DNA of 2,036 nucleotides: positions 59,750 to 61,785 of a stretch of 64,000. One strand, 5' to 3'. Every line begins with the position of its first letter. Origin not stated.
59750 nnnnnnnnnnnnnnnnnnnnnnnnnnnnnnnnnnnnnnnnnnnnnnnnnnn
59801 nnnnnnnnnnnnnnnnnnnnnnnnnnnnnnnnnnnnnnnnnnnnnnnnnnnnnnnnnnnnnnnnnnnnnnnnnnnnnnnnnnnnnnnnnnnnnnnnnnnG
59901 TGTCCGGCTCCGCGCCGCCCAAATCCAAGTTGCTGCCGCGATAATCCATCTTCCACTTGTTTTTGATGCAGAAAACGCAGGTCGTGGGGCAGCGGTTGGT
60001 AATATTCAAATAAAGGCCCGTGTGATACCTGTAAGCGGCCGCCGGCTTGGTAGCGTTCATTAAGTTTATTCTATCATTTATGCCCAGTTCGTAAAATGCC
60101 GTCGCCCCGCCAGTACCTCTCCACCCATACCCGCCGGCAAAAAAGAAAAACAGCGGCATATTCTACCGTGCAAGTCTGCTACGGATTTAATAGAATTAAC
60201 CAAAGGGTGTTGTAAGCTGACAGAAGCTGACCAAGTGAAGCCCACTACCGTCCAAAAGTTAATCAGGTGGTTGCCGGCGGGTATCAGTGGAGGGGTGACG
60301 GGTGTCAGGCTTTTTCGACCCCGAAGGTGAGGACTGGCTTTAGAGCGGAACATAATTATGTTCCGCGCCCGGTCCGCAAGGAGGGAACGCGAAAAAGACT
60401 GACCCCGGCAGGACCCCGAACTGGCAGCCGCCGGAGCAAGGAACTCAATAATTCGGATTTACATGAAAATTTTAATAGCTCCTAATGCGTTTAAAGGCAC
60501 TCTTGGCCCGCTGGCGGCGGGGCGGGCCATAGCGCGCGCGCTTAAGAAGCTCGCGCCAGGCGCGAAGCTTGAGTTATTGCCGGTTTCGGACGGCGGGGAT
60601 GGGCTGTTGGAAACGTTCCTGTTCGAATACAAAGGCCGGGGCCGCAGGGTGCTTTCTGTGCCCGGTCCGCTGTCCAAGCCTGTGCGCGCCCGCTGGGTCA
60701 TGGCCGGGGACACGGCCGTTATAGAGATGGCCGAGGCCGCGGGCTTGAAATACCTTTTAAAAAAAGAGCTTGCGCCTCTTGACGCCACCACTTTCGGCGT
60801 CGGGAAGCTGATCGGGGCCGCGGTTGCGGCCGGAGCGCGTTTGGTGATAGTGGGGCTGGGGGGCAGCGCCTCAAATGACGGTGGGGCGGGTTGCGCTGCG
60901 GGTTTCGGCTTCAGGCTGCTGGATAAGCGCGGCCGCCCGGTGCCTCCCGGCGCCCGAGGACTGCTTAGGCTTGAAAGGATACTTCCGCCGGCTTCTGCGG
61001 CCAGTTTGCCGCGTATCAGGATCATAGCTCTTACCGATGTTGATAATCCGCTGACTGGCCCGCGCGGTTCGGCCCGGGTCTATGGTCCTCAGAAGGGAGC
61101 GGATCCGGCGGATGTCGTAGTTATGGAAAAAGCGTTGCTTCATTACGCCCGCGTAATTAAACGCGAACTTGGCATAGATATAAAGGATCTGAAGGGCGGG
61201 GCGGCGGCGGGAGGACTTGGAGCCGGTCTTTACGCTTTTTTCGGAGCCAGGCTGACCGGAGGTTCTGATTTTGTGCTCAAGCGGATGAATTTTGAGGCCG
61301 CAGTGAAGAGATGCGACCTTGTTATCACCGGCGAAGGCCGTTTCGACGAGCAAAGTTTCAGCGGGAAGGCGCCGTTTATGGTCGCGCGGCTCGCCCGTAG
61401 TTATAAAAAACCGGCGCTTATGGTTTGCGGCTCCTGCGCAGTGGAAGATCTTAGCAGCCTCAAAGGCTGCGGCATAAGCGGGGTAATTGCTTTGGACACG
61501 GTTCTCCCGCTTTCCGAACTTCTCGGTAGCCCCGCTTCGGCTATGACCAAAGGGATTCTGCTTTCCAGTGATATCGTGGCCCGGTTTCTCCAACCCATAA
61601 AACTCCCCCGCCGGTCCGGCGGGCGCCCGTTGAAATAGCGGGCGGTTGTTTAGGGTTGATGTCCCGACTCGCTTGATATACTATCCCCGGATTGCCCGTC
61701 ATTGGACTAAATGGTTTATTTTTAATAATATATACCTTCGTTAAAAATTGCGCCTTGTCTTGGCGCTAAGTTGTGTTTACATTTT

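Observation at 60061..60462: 400-nt gene-free region with MITE-like inverted repeats, a 22-bp perfect palindrome and an extended helix set: unidentified structured element upstream of glycerate kinase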

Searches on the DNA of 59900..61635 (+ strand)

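Call 4: search_rna_families(source=window, start=59900, end=60600, threshold=evalue, max_evalue=10, show_alignments=5)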
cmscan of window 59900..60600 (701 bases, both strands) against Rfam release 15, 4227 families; matches with E-value up to 10: 5.
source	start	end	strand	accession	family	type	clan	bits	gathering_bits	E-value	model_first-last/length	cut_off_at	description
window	60551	60600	-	RF02240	Xoo1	Gene; sRNA;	-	15.7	70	5.7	40-95/95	5'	Xanthomonadaceae sRNA Xoo1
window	60524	60579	-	RF02871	ncS54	Gene; sRNA;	-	14.4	43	2.5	1-79/79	no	Burkholderia sRNA 54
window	60375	60439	+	RF00382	DnaX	Cis-reg; frameshift_element;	-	13.2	35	3.6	1-65/65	no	DnaX ribosomal frameshifting element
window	60131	60267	+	RF01966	RMST_5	Gene; lncRNA;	-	12.4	58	8.6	1-128/128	no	Rhabdomyosarcoma 2 associated transcript conserved region 5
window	60468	60571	+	RF00624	P9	Gene;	-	12.3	43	9.1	1-74/74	no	Pseudomonas sRNA P9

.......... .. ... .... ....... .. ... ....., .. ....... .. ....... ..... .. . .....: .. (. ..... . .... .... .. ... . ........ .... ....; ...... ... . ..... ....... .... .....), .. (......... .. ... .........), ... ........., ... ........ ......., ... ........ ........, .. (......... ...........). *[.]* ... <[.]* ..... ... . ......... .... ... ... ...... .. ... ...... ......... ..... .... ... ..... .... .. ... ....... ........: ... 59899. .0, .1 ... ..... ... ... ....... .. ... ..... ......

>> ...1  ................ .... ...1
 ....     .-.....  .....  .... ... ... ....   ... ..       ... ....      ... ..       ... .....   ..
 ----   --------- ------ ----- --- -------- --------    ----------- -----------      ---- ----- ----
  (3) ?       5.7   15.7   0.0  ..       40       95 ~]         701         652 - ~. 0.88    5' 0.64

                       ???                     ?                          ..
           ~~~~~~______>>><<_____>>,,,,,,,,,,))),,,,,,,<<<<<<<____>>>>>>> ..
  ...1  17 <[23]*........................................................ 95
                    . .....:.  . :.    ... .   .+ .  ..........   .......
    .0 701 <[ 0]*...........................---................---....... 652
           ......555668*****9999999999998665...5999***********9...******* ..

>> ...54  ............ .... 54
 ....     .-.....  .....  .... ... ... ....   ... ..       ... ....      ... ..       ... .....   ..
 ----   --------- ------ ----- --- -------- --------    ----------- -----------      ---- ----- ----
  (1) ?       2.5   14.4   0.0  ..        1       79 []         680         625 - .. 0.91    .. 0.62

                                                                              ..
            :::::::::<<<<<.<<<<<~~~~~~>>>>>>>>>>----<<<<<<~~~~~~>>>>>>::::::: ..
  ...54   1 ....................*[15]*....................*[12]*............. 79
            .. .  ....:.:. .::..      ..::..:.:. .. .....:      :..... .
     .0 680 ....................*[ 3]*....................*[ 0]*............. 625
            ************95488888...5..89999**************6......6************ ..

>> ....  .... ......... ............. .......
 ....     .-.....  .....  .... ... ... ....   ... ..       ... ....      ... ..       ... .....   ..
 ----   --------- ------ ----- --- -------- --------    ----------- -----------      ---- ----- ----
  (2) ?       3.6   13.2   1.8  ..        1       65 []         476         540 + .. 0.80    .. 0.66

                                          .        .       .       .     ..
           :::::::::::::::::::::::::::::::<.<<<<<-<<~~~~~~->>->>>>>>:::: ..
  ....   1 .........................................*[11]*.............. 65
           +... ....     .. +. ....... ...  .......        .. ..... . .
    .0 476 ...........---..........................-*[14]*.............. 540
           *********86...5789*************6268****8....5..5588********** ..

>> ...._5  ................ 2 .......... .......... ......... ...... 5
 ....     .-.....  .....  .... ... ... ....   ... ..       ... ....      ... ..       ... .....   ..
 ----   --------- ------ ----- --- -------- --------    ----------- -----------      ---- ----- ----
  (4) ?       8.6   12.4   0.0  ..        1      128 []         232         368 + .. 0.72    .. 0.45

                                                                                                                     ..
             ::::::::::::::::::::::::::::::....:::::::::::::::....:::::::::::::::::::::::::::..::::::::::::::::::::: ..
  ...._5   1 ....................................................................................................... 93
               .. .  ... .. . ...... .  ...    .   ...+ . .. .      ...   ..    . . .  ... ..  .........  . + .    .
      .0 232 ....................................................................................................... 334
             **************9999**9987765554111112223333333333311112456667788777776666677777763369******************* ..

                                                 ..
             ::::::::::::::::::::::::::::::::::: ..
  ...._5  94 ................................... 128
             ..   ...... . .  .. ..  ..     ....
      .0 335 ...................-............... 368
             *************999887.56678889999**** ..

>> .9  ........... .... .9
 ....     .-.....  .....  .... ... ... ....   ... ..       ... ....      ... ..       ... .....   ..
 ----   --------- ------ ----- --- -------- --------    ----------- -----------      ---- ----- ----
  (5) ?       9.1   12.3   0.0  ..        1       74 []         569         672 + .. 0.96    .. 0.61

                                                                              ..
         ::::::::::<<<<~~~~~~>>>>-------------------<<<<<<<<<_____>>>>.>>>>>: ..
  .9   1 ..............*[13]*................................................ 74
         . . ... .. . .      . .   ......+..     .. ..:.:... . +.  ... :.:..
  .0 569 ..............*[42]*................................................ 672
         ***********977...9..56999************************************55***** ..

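Call 52: search_rna_families(sources=[L092, L094, L117, L145, L151, L088, L084, L085], threshold=evalue, max_evalue=0.1, show_alignments=3)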
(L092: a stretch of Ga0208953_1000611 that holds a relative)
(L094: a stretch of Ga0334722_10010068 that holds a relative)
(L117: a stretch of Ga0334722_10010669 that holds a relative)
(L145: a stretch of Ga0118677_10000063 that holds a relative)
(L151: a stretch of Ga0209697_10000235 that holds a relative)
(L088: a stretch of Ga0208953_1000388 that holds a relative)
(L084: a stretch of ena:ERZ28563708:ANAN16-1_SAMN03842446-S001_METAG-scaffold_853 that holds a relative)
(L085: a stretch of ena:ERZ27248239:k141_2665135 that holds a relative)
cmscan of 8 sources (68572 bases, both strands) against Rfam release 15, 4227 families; matches with E-value up to 0.1: 1.
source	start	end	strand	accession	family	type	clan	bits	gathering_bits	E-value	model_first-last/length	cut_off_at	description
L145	3539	3679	-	RF03175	MIR3454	Gene; miRNA;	-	33.2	142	0.0066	1-147/147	no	MIR3454 microRNA precursor family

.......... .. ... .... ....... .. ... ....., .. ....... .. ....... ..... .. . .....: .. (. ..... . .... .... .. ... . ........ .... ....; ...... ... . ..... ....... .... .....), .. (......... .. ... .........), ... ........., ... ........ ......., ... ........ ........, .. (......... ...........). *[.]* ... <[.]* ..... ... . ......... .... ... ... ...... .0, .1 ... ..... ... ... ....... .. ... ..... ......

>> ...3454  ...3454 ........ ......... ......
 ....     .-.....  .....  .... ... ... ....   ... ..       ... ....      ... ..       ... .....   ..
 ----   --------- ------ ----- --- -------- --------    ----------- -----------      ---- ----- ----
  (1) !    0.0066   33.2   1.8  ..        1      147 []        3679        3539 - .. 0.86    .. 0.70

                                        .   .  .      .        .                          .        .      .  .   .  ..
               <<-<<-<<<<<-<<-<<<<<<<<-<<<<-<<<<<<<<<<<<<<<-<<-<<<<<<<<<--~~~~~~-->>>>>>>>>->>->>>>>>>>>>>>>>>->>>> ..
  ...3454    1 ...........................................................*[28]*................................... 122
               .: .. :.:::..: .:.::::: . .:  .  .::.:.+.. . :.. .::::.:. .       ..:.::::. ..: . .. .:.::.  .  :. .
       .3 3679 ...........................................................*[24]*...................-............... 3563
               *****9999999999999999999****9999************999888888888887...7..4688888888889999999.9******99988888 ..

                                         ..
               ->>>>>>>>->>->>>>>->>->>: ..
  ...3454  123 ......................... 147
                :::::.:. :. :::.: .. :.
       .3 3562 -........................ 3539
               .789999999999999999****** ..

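Call 64: search_with_rna_model(model_id=R1, sources=[L001, L002, L003, L004, L005, L006, L007, L008, L009, L010, L011, L012, L013, L014, L015, L016, L017, L018, L019, L020, L021, L022, L023, L024, L025, L026, L027, L028, L029, L030, L031, L032, L033, L034, L035, L036, L037, L038, L039, L040, L041, L042, L043, L044, L045, L046, L047, L048, L049, L050, L051, L052, L053, L054, L055, L056, L057, L058, L059, L060, L061, L062, L063, L064, L065, L066, L067, L068, L069, L070, L071, L072, L073, L074, L075, L076, L077, L078, L079, L080, L084, L085], max_evalue=0.01)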
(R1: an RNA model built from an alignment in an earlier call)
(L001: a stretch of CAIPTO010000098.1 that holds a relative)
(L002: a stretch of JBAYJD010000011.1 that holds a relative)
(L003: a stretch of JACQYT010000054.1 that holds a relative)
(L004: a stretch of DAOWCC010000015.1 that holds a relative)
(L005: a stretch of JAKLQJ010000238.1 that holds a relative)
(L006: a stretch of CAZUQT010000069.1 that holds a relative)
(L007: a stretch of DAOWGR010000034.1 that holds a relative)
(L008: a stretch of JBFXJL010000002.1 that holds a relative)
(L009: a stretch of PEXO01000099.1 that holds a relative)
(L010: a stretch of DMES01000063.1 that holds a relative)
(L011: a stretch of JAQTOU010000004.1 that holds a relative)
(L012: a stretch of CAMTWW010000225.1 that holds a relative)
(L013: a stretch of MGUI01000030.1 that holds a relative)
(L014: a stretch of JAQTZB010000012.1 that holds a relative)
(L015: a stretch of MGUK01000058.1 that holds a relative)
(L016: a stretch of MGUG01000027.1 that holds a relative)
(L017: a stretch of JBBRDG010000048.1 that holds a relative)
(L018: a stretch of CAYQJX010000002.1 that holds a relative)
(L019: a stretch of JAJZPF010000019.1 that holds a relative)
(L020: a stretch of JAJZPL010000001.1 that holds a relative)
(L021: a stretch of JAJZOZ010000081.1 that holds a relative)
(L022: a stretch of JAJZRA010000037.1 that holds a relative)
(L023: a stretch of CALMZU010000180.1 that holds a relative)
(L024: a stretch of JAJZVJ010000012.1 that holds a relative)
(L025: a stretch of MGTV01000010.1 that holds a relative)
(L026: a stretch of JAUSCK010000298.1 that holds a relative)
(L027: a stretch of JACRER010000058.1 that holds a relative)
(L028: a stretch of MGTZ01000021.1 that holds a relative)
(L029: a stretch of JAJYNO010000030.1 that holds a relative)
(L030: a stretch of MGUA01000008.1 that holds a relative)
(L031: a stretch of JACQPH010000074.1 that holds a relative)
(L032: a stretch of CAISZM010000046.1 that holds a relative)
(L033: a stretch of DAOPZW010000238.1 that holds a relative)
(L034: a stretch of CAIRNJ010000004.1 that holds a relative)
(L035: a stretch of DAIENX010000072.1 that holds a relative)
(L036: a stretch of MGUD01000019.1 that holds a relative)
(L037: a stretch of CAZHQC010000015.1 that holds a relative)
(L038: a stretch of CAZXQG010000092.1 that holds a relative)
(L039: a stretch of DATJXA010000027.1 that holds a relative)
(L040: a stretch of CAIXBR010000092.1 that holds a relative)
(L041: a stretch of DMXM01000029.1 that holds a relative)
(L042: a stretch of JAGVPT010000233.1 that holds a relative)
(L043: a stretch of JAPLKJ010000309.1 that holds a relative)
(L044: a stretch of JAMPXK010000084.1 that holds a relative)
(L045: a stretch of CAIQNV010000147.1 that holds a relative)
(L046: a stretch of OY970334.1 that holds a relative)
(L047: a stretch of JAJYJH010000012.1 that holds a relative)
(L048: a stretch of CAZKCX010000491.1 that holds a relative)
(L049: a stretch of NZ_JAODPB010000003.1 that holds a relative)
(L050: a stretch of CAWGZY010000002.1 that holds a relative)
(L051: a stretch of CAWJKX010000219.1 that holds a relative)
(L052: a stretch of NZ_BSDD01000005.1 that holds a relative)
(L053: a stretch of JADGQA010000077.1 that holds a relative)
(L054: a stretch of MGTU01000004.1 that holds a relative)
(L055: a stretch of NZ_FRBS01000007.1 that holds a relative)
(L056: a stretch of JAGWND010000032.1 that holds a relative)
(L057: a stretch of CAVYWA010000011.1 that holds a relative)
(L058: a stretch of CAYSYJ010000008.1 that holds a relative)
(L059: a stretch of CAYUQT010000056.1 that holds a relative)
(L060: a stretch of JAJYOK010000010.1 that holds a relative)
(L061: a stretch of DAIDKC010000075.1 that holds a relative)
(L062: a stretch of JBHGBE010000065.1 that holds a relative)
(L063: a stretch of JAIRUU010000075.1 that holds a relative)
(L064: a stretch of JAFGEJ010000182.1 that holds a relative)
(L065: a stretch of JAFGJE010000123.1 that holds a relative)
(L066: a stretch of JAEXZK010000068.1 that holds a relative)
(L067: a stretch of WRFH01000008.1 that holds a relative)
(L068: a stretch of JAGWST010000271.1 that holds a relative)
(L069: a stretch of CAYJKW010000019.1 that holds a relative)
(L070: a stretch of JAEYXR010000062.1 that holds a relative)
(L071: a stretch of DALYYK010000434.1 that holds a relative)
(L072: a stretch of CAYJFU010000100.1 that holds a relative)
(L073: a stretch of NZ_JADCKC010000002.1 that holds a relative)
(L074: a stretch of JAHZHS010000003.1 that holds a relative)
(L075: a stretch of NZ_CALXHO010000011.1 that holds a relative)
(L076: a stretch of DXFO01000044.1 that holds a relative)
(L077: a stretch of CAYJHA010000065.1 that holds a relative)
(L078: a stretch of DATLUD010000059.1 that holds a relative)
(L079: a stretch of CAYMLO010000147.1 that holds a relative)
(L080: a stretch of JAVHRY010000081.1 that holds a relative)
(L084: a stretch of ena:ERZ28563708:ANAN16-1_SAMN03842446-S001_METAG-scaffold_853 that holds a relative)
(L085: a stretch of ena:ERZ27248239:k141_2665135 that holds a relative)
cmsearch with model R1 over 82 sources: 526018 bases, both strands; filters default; matches with E-value up to 0.01: 5.
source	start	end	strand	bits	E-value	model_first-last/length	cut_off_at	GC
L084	2845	2959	+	136.7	5.3e-26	1-115/115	no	0.67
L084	1394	1497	-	75.9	6.2e-13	1-115/115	no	0.69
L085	1767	1939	-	37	0.00014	1-115/115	no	0.72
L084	2845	2959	-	29.9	0.0047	1-115/115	no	0.67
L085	2822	2992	+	28.9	0.0077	1-115/115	no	0.74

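Call 68: search_with_rna_model(model_id=R1, sources=[L163, L164, L165, L166], max_evalue=1, filters=off)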
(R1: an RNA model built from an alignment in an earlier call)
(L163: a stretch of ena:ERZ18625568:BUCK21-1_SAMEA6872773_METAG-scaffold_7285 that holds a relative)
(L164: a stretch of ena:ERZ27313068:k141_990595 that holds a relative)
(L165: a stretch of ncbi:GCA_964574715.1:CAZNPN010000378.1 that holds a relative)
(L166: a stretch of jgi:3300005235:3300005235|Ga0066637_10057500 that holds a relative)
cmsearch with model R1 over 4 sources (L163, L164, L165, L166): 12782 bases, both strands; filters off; matches with E-value up to 1: 10.
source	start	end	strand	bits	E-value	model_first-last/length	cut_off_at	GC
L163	613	696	-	16.6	0.082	1-115/115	no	0.67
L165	388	419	+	15.8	0.12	1-115/115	no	0.78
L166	457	488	+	15.8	0.12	1-115/115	no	0.78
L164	1014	1060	-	14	0.3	1-115/115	no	0.74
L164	3447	3492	+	13.5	0.38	1-115/115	no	0.78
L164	1014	1060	+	13.4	0.41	1-115/115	no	0.74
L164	1961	2021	-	12.5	0.64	1-115/115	no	0.61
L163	4102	4162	-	12.2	0.72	1-115/115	no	0.56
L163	2703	2744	+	12.1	0.78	37-78/115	no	0.71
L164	1854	1907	+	12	0.8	1-115/115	no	0.61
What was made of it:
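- No hit was found in 80 glycerate-kinase loci of GTDB genomes, nor in L163 and L164, whose glycerate kinase is 72% identical (calls 64, 68).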
